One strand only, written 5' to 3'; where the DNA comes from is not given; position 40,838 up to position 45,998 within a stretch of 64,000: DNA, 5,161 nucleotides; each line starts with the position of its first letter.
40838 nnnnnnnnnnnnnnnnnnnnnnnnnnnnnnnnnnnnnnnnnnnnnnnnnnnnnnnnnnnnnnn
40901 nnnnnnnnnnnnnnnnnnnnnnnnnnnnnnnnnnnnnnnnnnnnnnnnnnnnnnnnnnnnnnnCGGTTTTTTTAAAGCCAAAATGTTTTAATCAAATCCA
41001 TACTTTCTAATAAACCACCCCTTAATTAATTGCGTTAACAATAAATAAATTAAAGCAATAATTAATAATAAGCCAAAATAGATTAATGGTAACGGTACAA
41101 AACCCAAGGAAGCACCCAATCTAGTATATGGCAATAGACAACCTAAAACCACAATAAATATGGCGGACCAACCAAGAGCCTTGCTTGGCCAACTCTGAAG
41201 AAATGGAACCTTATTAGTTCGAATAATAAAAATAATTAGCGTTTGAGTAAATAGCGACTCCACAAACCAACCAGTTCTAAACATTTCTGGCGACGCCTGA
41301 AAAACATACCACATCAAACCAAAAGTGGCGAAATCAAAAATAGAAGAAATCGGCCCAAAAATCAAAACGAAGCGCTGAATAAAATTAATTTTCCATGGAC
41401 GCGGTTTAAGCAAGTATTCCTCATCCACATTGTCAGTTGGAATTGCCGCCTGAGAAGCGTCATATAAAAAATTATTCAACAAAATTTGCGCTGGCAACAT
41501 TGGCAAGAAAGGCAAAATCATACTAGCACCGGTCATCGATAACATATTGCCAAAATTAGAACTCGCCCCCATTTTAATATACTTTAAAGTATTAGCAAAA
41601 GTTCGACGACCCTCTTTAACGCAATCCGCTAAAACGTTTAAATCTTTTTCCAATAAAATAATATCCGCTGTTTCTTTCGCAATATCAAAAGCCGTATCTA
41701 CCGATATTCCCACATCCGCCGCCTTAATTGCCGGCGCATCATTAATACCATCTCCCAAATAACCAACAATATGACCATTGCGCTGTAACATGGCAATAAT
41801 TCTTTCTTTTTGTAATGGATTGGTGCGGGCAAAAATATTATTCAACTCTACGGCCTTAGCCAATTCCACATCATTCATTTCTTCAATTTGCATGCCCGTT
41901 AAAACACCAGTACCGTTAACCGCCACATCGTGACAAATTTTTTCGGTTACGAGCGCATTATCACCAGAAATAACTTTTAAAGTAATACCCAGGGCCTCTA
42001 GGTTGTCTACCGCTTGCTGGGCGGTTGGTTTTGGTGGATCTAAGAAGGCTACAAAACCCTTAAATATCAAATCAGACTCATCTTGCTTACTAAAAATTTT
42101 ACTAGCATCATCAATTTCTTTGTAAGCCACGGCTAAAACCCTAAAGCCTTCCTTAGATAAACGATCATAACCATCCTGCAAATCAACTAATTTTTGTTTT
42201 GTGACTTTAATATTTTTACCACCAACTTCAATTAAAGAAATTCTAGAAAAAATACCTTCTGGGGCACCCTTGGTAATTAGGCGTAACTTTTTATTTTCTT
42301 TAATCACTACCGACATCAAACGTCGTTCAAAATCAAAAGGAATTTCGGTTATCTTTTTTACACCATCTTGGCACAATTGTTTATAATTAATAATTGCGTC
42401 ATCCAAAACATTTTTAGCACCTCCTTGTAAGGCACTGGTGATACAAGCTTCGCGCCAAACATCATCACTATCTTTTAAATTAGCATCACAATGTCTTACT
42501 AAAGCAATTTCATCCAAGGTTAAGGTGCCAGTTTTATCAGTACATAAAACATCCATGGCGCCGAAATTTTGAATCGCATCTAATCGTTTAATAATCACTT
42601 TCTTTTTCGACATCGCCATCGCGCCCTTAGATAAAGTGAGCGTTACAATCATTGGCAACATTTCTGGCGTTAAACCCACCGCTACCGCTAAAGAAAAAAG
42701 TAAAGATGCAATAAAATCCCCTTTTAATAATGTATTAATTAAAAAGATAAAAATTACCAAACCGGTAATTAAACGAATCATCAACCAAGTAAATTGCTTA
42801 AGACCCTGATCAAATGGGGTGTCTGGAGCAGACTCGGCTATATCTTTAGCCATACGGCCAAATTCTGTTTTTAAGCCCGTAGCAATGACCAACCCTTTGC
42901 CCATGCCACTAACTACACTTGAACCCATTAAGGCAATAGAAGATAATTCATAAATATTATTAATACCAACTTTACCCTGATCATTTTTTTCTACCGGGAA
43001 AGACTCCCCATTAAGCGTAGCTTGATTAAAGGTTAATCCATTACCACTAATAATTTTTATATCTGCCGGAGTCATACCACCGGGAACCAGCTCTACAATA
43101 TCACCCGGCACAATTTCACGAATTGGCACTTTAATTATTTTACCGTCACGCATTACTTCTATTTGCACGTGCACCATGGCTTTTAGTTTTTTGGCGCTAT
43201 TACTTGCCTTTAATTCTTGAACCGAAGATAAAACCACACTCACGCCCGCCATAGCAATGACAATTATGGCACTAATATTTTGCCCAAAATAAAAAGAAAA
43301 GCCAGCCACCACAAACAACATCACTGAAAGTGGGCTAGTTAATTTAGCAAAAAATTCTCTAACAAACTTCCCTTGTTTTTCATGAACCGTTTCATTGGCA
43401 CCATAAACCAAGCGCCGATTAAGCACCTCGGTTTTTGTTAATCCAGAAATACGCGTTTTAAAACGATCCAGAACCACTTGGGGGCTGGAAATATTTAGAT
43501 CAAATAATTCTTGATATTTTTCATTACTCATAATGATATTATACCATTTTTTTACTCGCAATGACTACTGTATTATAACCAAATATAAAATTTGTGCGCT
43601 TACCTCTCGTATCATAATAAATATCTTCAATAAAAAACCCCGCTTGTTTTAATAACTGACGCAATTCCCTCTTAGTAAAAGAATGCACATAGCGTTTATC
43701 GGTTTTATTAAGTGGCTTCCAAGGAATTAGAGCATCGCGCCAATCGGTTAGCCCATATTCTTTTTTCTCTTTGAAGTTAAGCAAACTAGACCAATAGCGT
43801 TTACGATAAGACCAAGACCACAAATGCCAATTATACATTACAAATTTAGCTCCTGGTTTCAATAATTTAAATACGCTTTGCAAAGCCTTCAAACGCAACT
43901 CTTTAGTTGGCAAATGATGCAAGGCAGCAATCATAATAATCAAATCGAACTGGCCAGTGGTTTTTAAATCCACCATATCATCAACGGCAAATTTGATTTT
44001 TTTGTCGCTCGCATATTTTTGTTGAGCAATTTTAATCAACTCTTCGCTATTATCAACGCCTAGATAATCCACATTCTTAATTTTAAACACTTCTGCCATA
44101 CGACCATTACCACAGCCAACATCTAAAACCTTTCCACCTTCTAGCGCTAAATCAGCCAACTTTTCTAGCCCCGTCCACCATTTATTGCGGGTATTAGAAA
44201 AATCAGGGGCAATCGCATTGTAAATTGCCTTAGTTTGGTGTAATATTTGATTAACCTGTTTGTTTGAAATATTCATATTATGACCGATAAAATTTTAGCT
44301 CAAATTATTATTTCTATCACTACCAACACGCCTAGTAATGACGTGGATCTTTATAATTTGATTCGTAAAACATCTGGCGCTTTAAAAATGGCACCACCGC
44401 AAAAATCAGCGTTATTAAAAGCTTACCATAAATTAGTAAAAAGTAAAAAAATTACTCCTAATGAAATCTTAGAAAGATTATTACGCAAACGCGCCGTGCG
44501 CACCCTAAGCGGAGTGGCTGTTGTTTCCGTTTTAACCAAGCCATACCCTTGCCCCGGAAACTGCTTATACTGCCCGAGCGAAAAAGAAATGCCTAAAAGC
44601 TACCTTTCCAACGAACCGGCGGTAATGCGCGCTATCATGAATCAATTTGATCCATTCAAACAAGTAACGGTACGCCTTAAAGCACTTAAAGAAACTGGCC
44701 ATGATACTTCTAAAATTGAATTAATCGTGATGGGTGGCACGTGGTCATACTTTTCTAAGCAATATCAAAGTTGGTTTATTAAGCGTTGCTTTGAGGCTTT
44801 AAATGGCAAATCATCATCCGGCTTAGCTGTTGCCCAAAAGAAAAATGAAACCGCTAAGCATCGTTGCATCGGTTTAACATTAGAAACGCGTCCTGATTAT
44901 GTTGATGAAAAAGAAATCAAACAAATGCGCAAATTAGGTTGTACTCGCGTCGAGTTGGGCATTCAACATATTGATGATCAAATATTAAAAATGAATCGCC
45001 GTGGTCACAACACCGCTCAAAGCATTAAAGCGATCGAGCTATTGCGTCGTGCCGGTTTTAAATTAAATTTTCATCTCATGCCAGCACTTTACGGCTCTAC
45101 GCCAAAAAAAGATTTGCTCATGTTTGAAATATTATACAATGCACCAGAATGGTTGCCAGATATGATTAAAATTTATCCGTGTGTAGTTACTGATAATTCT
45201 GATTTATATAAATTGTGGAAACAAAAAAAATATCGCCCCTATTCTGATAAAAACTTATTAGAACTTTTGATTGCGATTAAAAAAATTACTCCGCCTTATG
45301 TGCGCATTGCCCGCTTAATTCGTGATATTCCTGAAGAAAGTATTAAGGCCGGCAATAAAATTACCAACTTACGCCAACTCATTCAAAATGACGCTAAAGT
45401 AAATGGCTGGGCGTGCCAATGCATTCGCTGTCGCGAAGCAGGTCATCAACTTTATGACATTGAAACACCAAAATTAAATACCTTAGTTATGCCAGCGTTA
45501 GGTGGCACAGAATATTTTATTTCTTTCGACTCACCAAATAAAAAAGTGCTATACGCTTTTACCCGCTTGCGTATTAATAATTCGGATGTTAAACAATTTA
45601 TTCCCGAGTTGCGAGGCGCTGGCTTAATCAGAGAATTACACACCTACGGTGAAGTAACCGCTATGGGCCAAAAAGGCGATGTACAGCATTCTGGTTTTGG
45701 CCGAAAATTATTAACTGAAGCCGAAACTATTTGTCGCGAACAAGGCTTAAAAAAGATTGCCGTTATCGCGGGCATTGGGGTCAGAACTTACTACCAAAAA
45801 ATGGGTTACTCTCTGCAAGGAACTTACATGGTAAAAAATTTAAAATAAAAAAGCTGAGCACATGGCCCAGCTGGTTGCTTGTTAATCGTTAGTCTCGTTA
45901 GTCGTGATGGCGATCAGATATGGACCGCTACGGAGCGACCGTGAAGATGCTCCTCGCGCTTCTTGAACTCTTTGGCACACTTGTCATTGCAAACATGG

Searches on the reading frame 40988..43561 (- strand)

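Call 69: search_protein_families(library=pfam, proteins=[window:40988-43561:-], max_evalue=0.001)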
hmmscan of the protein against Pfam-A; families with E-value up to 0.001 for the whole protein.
window:40988-43561:- (857 aa): 5 families
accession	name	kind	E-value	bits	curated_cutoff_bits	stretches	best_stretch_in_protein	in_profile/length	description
PF00122.25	E1-E2_ATPase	-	1.7e-37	129.2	28.1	1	133-320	6-181/181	E1-E2 ATPase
PF00689.26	Cation_ATPase_C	-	4e-21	76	27.3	1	685-847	1-173/175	Cation transporting ATPase, C-terminus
PF00702.32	Hydrolase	-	1.2e-11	45.8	26.4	1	336-616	1-191/191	haloacid dehalogenase-like hydrolase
PF00690.31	Cation_ATPase_N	-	2.8e-11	43.3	20.4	1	26-89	5-69/69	Cation transporter/ATPase, N-terminus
PF13246.12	Cation_ATPase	-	3.2e-10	40.3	21.7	1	351-442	25-89/91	Cation transport ATPase (P-type)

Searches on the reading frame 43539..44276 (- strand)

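Call 96: search_protein_families(library=pfam, proteins=[window:43539-44276:-], max_evalue=0.001)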
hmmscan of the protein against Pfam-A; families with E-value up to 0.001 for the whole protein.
window:43539-44276:- (245 aa): 11 families
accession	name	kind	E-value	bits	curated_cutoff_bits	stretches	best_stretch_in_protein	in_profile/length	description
PF13489.12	Methyltransf_23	-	8.3e-22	78.1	27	1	31-214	7-159/164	Methyltransferase domain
PF13649.12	Methyltransf_25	-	3.2e-19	69.9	27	1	50-142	1-96/97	Methyltransferase domain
PF08241.18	Methyltransf_11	-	2.9e-17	63.5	21.2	1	51-146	1-94/95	Methyltransferase domain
PF13847.12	Methyltransf_31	-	4.4e-17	62.6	27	1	47-151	4-113/145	Methyltransferase domain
PF08242.18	Methyltransf_12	-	7.1e-17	62.4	30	1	51-145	1-98/98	Methyltransferase domain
PF05401.17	NodS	-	2.5e-09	37.7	24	1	7-147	4-144/201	Nodulation protein S (NodS)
PF01209.24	Ubie_methyltran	-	3.3e-08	33.6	20.1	1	3-147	4-151/233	ubiE/COQ5 methyltransferase family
PF05175.20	MTS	-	4.1e-07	30.2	23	1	46-116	31-105/170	Methyltransferase small domain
PF07021.18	MetW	-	4.5e-07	30.1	21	1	38-121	5-87/193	Methionine biosynthesis protein MetW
PF02353.26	CMAS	-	1.2e-06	28.5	27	1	43-146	58-163/273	Mycolic acid cyclopropane synthetase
PF03848.20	TehB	-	4.4e-06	26.7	20.4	1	45-126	29-112/193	Tellurite resistance protein TehB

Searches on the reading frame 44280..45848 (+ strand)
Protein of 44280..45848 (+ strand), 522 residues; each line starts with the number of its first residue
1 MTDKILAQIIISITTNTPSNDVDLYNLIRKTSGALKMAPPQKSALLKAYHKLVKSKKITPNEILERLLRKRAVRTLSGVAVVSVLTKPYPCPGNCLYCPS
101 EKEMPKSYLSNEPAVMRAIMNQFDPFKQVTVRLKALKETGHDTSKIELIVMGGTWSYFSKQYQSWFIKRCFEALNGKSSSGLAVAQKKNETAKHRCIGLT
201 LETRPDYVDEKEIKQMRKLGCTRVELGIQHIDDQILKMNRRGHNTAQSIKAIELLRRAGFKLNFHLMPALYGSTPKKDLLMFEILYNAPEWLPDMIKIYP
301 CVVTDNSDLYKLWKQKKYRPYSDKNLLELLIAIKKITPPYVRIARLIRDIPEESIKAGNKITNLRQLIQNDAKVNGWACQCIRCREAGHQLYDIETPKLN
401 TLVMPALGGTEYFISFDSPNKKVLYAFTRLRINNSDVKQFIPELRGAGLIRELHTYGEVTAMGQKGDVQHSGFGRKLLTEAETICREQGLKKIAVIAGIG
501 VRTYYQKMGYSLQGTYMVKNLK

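Call 69: search_protein_families(library=pfam, proteins=[window:44280-45848:+], max_evalue=0.001)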
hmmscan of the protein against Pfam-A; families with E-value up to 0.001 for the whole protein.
window:44280-45848:+ (522 aa): 4 families
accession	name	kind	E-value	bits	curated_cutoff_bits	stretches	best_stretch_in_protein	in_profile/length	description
PF16199.10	Radical_SAM_C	-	2.4e-21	76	31.9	1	293-370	1-81/85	Radical_SAM C-terminal domain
PF04055.27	Radical_SAM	-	3.8e-19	69.9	29.5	1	91-276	7-157/166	Radical SAM superfamily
PF00583.31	Acetyltransf_1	-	0.00022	21.9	20.7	0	455-510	58-116/116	Acetyltransferase (GNAT) family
PF13673.13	Acetyltransf_10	-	0.00042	20.7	23.6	1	458-512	53-109/128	Acetyltransferase (GNAT) domain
